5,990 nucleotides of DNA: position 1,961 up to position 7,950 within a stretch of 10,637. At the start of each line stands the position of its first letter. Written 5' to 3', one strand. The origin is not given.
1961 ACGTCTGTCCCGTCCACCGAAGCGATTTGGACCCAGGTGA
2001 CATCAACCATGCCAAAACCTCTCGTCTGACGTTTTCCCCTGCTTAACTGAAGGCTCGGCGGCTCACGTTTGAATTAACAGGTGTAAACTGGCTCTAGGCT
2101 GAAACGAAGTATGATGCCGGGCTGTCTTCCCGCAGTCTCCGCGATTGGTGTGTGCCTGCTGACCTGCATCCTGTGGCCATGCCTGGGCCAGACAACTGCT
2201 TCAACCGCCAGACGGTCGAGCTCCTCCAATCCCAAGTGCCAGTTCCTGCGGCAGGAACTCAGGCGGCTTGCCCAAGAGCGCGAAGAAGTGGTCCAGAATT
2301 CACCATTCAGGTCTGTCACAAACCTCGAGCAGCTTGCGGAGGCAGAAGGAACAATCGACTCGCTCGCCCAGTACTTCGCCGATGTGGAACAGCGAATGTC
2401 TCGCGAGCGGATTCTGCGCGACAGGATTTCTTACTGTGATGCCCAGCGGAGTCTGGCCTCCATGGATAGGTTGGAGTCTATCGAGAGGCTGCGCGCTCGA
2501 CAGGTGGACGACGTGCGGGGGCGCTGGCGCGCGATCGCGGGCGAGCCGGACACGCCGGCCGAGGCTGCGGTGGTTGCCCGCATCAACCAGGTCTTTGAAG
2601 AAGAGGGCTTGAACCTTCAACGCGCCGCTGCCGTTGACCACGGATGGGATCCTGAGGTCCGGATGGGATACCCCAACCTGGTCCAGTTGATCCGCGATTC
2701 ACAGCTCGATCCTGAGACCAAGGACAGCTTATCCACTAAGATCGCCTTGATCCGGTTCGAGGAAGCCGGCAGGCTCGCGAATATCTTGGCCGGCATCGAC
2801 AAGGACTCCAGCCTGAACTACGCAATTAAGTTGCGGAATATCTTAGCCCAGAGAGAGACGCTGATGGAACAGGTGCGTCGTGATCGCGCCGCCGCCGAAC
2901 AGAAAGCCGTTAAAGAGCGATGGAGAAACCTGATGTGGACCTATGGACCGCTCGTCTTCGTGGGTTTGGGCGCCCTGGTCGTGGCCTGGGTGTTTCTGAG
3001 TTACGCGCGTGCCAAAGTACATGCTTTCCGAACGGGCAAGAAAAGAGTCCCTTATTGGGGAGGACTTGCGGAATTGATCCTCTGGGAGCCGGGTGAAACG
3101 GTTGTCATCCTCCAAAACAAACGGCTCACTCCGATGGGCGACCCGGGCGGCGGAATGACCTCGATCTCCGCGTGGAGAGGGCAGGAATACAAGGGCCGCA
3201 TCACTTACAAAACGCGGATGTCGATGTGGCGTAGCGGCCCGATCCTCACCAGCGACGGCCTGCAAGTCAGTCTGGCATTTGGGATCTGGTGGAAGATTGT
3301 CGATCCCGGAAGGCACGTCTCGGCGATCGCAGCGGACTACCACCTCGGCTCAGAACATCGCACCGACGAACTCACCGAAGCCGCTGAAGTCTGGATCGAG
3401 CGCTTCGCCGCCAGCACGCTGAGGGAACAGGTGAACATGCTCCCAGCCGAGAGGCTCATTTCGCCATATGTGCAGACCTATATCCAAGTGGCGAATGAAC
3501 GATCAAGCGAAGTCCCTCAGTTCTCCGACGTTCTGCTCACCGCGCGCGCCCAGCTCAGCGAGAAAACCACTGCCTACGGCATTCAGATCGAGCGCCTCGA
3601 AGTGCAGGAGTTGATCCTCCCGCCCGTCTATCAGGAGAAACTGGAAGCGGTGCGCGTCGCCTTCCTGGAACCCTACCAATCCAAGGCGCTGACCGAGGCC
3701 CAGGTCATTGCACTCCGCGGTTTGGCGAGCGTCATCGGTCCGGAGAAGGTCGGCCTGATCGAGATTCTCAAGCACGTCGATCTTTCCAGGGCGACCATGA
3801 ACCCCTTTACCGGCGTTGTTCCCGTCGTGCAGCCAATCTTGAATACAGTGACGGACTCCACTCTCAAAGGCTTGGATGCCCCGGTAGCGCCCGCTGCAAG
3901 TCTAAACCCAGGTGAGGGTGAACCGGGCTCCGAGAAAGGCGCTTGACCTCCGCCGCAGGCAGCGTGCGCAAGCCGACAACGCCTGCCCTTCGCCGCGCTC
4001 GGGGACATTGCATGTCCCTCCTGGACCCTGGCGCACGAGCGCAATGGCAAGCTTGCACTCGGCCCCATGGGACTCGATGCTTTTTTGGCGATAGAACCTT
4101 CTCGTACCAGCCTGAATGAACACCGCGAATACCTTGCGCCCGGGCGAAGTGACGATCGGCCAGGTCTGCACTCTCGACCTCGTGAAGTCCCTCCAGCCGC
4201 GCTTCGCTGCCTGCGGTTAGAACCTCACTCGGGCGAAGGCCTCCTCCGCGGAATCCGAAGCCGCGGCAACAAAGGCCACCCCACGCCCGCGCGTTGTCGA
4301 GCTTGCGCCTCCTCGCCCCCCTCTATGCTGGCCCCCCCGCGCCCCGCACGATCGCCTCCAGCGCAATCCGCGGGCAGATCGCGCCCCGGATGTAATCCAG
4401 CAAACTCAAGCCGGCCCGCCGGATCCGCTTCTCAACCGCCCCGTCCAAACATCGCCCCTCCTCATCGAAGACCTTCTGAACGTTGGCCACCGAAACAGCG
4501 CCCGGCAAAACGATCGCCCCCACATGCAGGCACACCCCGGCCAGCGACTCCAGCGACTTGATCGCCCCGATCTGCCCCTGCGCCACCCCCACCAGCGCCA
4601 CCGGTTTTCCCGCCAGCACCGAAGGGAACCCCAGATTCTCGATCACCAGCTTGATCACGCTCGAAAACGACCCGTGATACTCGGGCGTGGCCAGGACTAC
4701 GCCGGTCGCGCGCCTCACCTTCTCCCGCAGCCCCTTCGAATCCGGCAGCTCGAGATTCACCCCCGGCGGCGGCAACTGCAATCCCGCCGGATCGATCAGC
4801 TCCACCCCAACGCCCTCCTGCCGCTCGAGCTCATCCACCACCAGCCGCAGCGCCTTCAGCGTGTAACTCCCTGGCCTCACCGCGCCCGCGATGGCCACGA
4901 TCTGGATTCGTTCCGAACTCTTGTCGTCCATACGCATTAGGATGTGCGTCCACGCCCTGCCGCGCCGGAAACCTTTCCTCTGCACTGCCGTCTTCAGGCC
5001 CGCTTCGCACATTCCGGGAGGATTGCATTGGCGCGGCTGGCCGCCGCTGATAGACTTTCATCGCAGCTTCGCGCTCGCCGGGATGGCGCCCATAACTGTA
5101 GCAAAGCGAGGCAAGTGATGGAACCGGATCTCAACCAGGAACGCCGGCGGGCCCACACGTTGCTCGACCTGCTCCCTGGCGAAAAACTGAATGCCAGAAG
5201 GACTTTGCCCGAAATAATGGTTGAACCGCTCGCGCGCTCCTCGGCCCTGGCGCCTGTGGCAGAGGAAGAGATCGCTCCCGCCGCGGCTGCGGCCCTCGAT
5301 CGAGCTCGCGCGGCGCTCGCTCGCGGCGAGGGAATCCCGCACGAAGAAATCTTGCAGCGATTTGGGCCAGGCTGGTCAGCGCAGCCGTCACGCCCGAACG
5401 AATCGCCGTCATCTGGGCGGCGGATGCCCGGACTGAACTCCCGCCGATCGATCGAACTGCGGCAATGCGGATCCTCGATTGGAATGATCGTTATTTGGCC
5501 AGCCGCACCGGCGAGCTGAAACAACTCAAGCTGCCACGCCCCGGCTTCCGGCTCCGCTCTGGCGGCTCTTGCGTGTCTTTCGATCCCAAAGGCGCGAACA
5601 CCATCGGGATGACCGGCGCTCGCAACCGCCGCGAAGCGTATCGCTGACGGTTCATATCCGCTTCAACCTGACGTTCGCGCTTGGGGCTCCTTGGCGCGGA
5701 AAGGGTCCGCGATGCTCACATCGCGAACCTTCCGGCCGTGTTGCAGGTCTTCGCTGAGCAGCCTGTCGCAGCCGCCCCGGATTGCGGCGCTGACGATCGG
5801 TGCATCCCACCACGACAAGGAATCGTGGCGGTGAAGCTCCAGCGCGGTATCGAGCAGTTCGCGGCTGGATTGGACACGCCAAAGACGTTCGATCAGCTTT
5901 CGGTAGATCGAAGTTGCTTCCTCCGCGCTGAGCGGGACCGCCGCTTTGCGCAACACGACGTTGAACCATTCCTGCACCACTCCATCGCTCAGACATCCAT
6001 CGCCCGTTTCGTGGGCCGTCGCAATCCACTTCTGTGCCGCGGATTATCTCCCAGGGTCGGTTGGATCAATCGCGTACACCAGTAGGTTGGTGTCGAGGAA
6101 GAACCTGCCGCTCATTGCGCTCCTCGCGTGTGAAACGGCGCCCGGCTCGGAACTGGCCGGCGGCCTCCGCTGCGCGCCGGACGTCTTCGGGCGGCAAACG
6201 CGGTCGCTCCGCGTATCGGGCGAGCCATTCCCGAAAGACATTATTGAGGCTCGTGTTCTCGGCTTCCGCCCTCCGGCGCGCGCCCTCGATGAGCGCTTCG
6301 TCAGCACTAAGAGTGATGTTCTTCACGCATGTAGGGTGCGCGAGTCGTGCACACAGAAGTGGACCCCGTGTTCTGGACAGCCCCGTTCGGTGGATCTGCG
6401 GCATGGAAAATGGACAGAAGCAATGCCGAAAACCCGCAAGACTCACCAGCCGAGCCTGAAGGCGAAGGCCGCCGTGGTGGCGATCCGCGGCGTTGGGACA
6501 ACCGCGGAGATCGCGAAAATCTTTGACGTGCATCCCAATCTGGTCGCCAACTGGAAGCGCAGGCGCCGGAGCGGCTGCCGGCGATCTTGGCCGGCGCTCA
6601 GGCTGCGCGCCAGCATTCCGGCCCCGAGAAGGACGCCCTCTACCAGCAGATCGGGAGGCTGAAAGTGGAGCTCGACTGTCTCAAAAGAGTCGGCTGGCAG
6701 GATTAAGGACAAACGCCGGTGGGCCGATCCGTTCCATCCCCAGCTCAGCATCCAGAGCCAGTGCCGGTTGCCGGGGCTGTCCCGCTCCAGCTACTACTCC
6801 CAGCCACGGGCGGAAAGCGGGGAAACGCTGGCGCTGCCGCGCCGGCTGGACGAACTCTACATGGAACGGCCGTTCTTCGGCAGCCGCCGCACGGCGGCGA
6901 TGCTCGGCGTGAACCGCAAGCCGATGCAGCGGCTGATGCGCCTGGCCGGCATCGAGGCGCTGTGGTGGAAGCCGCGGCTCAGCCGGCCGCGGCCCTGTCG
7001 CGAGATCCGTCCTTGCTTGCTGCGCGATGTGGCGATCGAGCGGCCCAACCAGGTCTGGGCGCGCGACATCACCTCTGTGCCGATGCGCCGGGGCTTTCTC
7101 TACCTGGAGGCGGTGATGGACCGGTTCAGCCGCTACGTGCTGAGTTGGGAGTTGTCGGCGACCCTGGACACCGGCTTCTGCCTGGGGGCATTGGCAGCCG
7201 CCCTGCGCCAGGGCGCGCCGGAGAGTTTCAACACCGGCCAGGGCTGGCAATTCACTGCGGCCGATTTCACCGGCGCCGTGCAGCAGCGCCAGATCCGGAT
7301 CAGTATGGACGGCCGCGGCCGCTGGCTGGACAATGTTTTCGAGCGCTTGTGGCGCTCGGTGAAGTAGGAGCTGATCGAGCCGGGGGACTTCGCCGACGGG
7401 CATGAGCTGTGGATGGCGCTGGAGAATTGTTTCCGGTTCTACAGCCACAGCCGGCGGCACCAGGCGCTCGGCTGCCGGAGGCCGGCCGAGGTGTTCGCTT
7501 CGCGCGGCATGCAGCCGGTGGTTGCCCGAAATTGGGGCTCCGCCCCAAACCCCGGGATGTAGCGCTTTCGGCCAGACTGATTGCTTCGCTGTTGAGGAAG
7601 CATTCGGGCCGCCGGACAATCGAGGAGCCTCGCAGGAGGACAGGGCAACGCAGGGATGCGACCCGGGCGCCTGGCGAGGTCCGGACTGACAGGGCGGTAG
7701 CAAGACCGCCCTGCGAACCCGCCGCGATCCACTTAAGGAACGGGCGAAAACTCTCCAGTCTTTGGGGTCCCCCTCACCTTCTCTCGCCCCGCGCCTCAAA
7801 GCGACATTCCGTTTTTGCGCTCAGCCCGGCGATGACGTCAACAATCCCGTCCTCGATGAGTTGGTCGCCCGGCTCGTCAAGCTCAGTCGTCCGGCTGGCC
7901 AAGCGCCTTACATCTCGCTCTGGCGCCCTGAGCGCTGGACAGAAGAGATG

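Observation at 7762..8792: Tandem double Csx3-like fusion protein followed by a canonical single Csx3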

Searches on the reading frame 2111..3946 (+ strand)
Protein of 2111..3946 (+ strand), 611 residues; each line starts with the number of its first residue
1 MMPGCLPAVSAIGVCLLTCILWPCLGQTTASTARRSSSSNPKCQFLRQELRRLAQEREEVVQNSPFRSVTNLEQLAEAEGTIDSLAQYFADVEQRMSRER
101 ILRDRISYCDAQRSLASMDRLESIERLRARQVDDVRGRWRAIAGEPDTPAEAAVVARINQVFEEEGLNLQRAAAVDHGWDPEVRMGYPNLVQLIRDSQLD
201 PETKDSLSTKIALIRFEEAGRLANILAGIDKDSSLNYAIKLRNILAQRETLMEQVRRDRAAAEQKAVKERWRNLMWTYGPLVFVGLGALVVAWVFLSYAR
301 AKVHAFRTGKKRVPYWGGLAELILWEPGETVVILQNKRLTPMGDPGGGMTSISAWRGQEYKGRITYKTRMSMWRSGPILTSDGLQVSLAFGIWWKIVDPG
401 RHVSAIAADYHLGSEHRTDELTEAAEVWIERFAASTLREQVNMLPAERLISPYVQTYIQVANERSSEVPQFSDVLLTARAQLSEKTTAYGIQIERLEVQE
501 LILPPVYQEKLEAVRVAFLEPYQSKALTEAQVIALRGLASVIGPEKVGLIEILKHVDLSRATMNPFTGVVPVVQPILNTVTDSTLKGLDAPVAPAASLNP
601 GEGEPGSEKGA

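Call 3: search_protein_families(library=pfam, proteins=[window:2111-3946:+], max_evalue=1)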
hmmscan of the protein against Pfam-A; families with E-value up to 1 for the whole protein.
window:2111-3946:+ (611 aa): 3 families
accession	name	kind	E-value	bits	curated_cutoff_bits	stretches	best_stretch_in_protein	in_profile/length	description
PF01145.31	Band_7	-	1.2e-10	42.1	23.6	1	365-525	37-169/176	SPFH domain / Band 7 family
PF25078.1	DUF7801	-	0.024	15.2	33.2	1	30-101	84-151/155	Domain of unknown function (DUF7801)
PF16861.10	Carbam_trans_C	-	0.1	12.6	27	1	432-487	55-110/170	Carbamoyltransferase C-terminus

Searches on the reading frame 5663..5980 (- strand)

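Call 3: search_protein_families(library=pfam, proteins=[window:5663-5980:-], max_evalue=1)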
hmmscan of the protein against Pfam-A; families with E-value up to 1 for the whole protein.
window:5663-5980:- (105 aa): 1 family
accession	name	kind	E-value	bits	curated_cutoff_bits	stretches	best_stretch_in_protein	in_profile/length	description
PF01850.27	PIN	-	0.0084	17.2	23.6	1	30-80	64-113/120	PIN domain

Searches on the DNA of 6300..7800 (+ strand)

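Call 17: search_dna_similar(query=window:6300-7800:+, collection=plasmids, mode=distant, max_rows=8)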
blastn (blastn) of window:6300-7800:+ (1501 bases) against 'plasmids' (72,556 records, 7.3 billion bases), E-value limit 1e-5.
Records with a match: 472; places in all: 1139; records where one place covers at least 80% of the query: 0.
Best place of each record, by identity: 80-90% 8; 60-80% 464.
By first word of the organism name: Bradyrhizobium 84; Pseudosulfitobacter 38; Pseudomonas 36; Sinorhizobium 31; Klebsiella 30; Escherichia 19; Paracoccus 19; Acetobacter 15; Komagataeibacter 13; Azospirillum 12; and 70 more.
By predicted mobility (MOB-suite, as given by PLSDB): conjugative 221; non-mobilizable 198; mobilizable 53.
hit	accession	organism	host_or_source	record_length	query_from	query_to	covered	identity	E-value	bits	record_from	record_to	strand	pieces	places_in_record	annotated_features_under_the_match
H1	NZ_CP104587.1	Pseudomonas aeruginosa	Homo sapiens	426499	610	1174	38%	65.2%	1e-20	110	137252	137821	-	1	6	none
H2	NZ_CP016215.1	Pseudomonas aeruginosa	Homo sapiens,sputum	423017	610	1174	38%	65.1%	1e-19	106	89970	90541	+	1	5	none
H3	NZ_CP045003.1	Pseudomonas aeruginosa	Homo sapiens,single cell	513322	610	1174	38%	65.1%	5e-19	104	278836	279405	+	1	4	none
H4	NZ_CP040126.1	Pseudomonas aeruginosa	Homo sapiens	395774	610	1174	38%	65.1%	4e-20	108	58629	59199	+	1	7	IS3-like element ISPpu29 family transposase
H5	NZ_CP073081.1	Pseudomonas aeruginosa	Homo sapiens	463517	610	1174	38%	65.1%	4e-20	108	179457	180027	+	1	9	IS3-like element ISPpu29 family transposase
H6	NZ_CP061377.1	Pseudomonas aeruginosa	Homo sapiens,urine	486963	610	1174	38%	65.1%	4e-20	108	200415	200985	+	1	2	IS3-like element ISPpu29 family transposase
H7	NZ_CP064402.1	Pseudomonas aeruginosa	Homo sapiens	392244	610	1174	38%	65.1%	4e-20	108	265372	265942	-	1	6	IS3-like element ISPpu29 family transposase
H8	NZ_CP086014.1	Pseudomonas aeruginosa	Homo sapiens,skin secretions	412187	610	1174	38%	65.1%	4e-20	108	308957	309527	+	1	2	IS3-like element ISPpu29 family transposase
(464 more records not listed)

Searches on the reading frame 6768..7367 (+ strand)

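Call 3: search_protein_families(library=pfam, proteins=[window:6768-7367:+], max_evalue=1)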
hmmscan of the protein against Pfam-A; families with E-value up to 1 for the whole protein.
window:6768-7367:+ (199 aa): 4 families
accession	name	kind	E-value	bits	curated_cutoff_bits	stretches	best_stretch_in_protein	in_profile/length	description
PF00665.32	rve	-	1.1e-15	58.2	32.6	1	91-184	2-100/102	Integrase core domain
PF13276.12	HTH_21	-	0.0084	16.8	28.1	1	27-66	10-56/60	HTH-like domain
PF17106.10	NACHT_sigma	-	0.024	15.2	27.6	1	155-172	23-40/42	Sigma domain on NACHT-NTPases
PF06475.18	Glycolipid_bind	-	0.16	12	25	1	154-189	45-82/180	Putative glycolipid-binding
